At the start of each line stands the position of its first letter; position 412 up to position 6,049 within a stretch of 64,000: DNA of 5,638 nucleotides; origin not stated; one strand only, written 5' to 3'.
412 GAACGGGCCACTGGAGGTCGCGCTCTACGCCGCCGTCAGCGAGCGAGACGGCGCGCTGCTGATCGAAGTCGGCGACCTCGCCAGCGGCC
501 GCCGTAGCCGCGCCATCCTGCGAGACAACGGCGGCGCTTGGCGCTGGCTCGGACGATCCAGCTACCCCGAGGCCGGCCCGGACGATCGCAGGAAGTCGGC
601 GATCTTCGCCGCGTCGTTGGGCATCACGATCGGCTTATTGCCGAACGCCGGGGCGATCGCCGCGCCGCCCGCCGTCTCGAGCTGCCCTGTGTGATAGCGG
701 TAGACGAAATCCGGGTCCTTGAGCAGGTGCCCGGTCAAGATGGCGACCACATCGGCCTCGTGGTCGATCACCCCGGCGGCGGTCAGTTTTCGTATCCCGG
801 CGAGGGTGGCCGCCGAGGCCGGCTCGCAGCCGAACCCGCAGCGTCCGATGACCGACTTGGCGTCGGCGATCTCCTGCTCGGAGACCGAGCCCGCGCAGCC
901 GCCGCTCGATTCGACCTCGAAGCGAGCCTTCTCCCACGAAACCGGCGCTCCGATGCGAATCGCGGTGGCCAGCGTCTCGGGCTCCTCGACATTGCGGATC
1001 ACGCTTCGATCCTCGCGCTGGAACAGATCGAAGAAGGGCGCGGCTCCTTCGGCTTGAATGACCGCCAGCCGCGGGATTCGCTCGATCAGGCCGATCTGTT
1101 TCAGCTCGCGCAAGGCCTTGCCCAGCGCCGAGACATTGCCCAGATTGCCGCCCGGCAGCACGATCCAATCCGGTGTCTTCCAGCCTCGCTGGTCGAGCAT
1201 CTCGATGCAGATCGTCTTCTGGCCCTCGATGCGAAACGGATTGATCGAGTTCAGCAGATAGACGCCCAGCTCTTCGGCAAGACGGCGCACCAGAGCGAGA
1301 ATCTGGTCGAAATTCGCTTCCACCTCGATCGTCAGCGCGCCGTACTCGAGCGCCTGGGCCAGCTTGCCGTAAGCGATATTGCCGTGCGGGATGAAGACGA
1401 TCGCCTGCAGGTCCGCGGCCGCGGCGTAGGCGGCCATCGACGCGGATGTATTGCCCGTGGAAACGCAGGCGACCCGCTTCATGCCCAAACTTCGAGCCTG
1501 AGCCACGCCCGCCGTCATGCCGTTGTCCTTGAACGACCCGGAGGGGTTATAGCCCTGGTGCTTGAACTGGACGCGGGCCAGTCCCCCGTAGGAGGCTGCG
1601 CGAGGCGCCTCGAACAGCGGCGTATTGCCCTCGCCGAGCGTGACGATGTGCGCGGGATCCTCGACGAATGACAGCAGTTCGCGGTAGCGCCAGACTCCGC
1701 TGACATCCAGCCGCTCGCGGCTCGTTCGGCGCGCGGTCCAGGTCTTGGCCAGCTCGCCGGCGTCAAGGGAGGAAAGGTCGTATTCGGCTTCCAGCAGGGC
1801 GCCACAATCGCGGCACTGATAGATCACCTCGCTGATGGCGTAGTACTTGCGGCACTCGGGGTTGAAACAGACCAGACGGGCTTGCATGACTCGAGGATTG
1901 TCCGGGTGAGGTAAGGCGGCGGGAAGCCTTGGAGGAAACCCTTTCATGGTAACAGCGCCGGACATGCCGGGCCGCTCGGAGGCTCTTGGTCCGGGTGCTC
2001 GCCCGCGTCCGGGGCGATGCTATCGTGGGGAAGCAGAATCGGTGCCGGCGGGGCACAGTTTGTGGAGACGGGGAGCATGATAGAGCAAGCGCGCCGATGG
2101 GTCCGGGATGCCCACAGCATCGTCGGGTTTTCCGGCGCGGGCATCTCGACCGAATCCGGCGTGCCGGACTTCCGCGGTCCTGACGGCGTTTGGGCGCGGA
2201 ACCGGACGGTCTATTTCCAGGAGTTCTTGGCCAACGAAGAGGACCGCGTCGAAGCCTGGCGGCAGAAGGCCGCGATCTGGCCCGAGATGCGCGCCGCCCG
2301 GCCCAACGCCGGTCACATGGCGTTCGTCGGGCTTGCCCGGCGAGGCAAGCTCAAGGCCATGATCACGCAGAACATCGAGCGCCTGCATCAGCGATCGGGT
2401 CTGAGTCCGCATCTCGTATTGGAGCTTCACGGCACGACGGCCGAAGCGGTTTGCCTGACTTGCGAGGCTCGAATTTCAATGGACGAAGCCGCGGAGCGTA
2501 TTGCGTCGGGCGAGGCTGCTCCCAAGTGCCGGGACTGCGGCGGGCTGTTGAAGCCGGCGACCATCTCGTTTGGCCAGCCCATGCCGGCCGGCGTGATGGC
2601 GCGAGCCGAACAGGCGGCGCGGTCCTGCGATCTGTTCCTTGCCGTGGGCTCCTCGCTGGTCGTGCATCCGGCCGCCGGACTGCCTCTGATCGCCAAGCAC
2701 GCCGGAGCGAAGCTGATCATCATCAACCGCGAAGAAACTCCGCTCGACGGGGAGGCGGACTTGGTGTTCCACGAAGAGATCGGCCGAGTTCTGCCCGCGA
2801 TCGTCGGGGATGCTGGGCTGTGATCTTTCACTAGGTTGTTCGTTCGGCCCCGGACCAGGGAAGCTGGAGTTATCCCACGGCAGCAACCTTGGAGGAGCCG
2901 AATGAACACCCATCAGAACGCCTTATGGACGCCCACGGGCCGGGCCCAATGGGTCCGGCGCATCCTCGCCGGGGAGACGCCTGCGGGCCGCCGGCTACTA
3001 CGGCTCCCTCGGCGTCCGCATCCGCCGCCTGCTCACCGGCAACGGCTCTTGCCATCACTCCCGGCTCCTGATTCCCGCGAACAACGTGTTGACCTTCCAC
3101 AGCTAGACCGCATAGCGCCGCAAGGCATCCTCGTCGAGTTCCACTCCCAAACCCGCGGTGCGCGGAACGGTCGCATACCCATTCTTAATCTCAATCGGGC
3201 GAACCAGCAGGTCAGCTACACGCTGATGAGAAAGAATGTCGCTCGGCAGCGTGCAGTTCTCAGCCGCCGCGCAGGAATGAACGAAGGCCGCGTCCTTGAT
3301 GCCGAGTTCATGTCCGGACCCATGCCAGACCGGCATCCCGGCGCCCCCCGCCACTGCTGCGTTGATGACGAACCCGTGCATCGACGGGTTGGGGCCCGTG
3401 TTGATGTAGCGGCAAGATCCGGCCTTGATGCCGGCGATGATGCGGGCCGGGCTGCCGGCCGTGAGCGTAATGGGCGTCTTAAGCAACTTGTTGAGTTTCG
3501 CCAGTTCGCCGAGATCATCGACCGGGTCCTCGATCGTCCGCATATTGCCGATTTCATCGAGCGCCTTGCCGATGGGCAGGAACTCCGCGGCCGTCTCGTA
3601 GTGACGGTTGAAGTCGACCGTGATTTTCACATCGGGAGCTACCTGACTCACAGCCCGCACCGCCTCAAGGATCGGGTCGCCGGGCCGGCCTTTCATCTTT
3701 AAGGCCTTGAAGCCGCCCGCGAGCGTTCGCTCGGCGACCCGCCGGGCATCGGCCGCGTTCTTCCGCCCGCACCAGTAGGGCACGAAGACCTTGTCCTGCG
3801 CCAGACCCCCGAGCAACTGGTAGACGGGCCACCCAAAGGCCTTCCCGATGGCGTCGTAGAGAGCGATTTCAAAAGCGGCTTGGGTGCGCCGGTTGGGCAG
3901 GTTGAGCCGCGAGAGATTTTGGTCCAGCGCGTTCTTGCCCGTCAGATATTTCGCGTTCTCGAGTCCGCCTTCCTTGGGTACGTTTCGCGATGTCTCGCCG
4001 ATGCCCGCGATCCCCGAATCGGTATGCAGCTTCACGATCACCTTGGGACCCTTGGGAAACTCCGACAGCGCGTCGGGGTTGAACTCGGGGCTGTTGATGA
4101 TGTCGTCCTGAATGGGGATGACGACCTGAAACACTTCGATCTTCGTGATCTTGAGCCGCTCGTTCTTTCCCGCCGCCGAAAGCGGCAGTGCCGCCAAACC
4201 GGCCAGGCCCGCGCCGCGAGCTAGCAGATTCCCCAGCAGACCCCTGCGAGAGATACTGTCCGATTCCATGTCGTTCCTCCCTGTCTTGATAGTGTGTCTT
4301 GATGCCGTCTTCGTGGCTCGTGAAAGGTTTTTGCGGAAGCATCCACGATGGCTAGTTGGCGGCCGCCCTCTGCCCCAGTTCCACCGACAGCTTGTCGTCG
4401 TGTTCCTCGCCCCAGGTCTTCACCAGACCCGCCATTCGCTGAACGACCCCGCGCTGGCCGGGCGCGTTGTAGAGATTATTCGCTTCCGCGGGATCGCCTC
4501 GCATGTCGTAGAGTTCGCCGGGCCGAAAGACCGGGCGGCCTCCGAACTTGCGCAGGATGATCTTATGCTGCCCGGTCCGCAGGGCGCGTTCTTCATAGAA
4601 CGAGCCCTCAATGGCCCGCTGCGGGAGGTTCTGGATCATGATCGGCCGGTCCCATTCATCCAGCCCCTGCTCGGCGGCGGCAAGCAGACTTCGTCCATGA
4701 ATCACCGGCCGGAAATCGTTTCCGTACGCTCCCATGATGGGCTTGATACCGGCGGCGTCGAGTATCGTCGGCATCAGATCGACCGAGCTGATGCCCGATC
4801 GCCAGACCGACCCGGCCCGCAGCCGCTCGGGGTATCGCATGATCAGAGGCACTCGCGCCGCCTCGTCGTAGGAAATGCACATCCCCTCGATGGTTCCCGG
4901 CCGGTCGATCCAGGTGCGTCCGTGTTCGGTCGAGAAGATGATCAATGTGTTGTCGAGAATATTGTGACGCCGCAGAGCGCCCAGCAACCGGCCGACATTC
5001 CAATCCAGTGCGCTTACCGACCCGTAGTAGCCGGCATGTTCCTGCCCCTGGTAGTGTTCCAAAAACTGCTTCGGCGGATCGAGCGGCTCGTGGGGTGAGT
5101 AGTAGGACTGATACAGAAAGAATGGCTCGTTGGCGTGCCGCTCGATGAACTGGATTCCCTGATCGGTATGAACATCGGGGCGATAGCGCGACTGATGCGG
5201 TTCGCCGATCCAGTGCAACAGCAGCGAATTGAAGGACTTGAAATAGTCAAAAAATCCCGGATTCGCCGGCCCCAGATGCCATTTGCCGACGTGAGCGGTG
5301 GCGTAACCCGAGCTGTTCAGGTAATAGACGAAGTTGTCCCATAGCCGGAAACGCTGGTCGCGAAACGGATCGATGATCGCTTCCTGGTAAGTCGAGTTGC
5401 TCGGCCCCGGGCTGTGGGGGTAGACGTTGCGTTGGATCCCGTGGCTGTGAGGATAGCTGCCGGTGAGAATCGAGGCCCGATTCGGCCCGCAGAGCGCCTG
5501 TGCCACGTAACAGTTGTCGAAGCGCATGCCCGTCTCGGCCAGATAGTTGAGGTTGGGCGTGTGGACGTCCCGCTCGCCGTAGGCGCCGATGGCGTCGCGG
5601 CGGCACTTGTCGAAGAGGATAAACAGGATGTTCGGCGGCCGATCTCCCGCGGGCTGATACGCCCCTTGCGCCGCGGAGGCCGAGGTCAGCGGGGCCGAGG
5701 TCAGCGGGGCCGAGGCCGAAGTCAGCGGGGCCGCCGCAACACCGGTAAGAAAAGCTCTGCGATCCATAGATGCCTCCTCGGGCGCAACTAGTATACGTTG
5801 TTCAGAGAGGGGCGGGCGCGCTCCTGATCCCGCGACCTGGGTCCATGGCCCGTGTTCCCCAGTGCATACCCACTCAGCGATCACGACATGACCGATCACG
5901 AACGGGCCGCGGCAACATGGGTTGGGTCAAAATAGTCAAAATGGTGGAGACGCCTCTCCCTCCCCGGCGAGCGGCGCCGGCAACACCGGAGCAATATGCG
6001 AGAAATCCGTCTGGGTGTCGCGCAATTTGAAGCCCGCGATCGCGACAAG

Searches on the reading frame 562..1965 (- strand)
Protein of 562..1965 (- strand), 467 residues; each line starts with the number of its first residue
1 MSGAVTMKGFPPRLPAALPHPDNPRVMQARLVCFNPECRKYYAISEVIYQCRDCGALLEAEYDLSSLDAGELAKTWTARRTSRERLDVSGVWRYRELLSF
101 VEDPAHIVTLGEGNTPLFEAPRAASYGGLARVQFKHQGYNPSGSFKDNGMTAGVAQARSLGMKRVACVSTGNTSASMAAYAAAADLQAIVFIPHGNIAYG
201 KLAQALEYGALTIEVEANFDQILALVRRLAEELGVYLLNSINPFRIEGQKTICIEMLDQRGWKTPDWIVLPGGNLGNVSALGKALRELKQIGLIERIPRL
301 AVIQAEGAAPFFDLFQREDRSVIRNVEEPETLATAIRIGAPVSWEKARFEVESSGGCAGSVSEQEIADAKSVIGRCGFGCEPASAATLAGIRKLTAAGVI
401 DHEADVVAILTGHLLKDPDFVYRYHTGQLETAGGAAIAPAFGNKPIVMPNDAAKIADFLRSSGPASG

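Call 7: search_protein_families(library=pfam, proteins=[window:562-1965:-], max_evalue=0.001)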
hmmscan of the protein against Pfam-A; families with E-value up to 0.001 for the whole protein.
window:562-1965:- (467 aa): 1 family
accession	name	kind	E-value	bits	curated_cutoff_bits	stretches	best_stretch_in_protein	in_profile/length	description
PF00291.31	PALP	-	1.2e-56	192.6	35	1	108-412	1-295/295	Pyridoxal-phosphate dependent enzyme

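Call 43: find_encoding_contigs(protein=window:562-1965:-, flank=10000, max_places=1)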
Protein window:562-1965:- (467 aa): no gene with exactly this product is on record in the collection.

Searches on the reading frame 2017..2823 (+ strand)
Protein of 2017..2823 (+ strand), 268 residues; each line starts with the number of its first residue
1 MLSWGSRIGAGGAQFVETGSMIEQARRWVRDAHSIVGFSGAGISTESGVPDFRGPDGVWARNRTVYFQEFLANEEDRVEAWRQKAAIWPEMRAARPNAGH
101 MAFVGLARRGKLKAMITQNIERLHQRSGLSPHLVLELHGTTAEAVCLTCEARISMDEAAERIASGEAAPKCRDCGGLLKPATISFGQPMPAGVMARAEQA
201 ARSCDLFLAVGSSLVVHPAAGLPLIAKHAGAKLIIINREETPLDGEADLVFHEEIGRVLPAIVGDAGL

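Call 76: find_encoding_contigs(protein=window:2017-2823:+, flank=10000, max_places=4)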
Protein window:2017-2823:+ (268 aa): 3 contigs read that carry it; 2 places shown.
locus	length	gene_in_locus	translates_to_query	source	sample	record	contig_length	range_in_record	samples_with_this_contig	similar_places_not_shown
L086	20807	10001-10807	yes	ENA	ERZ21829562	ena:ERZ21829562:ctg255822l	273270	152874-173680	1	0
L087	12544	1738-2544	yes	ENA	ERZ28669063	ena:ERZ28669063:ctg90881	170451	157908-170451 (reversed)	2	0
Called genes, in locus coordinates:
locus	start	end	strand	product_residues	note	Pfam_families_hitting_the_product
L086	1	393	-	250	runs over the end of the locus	PF00106:adh_short, PF08659:KR, PF13561:adh_short_C2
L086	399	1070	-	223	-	PF01281:Ribosomal_L9_N, PF03948:Ribosomal_L9_C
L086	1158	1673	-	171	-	PF01084:Ribosomal_S18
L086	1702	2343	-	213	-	PF01250:Ribosomal_S6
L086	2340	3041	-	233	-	PF01195:Pept_tRNA_hydro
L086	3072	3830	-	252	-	-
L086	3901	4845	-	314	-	PF13793:Pribosyltran_N, PF00156:Pribosyltran, PF14572:Pribosyl_synth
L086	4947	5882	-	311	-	PF00288:GHMP_kinases_N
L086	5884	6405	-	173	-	PF00156:Pribosyltran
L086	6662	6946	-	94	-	PF00708:Acylphosphatase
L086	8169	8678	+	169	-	-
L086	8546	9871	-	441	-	PF00291:PALP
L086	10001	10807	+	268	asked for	PF02146:SIR2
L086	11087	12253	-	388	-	PF02746:MR_MLE_N, PF13378:MR_MLE_C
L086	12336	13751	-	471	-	PF00884:Sulfatase, PF01663:Phosphodiest, PF02995:DUF229 (faint), PF16347:SGSH_C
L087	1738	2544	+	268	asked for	PF02146:SIR2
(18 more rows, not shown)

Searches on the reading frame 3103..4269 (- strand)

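Call 58: search_protein_families(library=pfam, proteins=[window:3103-4269:-], max_evalue=0.0001)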
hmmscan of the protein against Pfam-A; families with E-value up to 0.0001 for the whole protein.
window:3103-4269:- (388 aa): 2 families
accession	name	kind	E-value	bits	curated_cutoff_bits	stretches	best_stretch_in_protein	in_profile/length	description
PF13378.12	MR_MLE_C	-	1.8e-29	103.5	29.4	1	176-382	3-219/219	Enolase C-terminal domain-like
PF02746.21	MR_MLE_N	-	9.1e-09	36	22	1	75-154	27-117/117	Mandelate racemase / muconate lactonizing enzyme, N-terminal domain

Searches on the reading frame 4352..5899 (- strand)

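Call 7: search_protein_families(library=pfam, proteins=[window:4352-5899:-], max_evalue=0.001)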
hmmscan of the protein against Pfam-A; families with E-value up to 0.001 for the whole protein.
window:4352-5899:- (515 aa): 4 families
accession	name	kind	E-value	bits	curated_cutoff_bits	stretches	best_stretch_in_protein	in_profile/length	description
PF00884.28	Sulfatase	-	6.5e-46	157.5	25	1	89-385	1-301/301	Sulfatase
PF16347.10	SGSH_C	-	4.1e-14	53.4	29.3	1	343-490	11-145/154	N-sulphoglucosamine sulphohydrolase, C-terminal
PF01663.27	Phosphodiest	-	8.4e-14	52.3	23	1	92-331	2-224/342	Type I phosphodiesterase / nucleotide pyrophosphatase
PF02995.22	DUF229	-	1.8e-05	24.1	25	1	279-447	294-389/496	Protein of unknown function (DUF229)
